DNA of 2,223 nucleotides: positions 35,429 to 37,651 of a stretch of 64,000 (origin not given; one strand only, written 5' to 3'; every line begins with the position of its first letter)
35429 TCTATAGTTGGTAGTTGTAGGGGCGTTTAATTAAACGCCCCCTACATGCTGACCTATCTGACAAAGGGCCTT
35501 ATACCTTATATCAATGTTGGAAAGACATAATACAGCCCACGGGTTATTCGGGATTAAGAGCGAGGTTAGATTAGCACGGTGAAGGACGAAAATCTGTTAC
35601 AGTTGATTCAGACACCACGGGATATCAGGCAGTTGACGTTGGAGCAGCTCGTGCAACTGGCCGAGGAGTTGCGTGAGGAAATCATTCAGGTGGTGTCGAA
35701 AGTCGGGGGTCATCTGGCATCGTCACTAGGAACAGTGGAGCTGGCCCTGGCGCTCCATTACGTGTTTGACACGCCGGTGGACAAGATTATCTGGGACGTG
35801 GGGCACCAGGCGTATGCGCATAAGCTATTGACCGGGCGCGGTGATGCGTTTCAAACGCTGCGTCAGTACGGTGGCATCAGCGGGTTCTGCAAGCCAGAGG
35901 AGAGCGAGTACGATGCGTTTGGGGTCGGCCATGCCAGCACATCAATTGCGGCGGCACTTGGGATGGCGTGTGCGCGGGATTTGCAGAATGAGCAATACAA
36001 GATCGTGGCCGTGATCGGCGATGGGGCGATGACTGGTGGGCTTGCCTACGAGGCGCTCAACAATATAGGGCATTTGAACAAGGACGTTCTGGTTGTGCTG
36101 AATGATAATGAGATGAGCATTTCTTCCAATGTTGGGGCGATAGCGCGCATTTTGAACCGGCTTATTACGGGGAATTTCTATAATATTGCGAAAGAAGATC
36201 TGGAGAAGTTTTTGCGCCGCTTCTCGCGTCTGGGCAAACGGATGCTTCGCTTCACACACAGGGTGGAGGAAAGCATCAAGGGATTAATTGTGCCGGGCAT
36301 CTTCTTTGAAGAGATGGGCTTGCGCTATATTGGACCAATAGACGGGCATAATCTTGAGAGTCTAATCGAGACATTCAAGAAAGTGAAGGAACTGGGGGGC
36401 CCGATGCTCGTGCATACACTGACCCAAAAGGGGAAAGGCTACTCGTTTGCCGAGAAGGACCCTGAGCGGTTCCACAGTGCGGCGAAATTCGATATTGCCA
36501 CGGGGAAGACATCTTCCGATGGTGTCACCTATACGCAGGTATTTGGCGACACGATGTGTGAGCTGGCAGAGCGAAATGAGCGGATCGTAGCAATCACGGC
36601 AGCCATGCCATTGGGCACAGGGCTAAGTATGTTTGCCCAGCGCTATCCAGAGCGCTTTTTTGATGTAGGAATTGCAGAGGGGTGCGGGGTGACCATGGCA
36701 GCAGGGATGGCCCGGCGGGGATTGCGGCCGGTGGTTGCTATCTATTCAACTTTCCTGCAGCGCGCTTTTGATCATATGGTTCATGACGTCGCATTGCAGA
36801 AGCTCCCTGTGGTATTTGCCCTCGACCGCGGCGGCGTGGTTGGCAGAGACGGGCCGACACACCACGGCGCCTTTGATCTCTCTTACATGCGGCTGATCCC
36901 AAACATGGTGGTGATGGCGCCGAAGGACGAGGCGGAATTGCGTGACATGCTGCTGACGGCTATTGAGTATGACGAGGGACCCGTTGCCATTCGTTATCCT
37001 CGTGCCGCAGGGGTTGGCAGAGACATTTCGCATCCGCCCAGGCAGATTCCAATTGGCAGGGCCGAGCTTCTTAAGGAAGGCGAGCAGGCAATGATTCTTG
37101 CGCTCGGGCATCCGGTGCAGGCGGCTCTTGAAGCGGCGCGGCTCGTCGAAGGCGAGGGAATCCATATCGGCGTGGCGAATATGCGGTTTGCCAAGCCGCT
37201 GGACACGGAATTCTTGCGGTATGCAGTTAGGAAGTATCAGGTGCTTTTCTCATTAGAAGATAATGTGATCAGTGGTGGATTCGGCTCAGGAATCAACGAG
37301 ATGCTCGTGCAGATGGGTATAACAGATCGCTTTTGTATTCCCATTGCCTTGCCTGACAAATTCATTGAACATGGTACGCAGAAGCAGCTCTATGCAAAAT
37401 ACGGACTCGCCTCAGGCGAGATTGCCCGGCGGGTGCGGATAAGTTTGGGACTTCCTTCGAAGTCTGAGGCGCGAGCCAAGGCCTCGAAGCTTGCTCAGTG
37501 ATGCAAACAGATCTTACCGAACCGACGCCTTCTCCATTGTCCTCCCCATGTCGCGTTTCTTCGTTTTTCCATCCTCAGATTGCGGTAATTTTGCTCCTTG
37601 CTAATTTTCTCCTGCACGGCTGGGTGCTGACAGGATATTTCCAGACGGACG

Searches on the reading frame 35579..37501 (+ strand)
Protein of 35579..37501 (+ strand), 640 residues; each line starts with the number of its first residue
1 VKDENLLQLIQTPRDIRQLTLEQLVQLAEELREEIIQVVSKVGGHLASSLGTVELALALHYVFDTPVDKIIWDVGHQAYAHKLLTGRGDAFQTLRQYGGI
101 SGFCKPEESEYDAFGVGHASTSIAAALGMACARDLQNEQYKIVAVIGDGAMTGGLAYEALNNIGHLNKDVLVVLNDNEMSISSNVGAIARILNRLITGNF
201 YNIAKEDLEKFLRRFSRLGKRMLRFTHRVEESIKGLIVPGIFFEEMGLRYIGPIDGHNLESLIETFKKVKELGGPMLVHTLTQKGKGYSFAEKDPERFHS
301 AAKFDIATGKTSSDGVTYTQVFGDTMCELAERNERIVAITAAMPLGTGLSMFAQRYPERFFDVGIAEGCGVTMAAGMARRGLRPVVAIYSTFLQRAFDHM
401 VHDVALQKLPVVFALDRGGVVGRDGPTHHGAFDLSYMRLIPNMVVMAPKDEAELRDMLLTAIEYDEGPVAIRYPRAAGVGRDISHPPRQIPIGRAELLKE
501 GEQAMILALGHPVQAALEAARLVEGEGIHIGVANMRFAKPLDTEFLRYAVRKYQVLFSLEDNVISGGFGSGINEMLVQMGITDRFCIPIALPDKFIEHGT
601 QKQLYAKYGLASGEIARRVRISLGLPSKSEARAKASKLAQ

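Call 76: search_protein_families(library=pfam, proteins=[window:35579-37501:+], max_evalue=0.00001)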
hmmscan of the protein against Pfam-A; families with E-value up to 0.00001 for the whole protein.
window:35579-37501:+ (640 aa): 3 families
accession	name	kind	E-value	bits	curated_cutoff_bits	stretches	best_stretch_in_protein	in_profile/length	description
PF13292.11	DXP_synthase_N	-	3.4e-123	410.7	21.2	1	7-282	1-274/274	1-deoxy-D-xylulose-5-phosphate synthase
PF02779.29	Transket_pyr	-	7.9e-49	166.1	27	1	315-476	2-170/174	Transketolase, pyrimidine binding domain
PF02780.25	Transketolase_C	-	7.5e-25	87.7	25.9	1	493-612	1-121/124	Transketolase, C-terminal domain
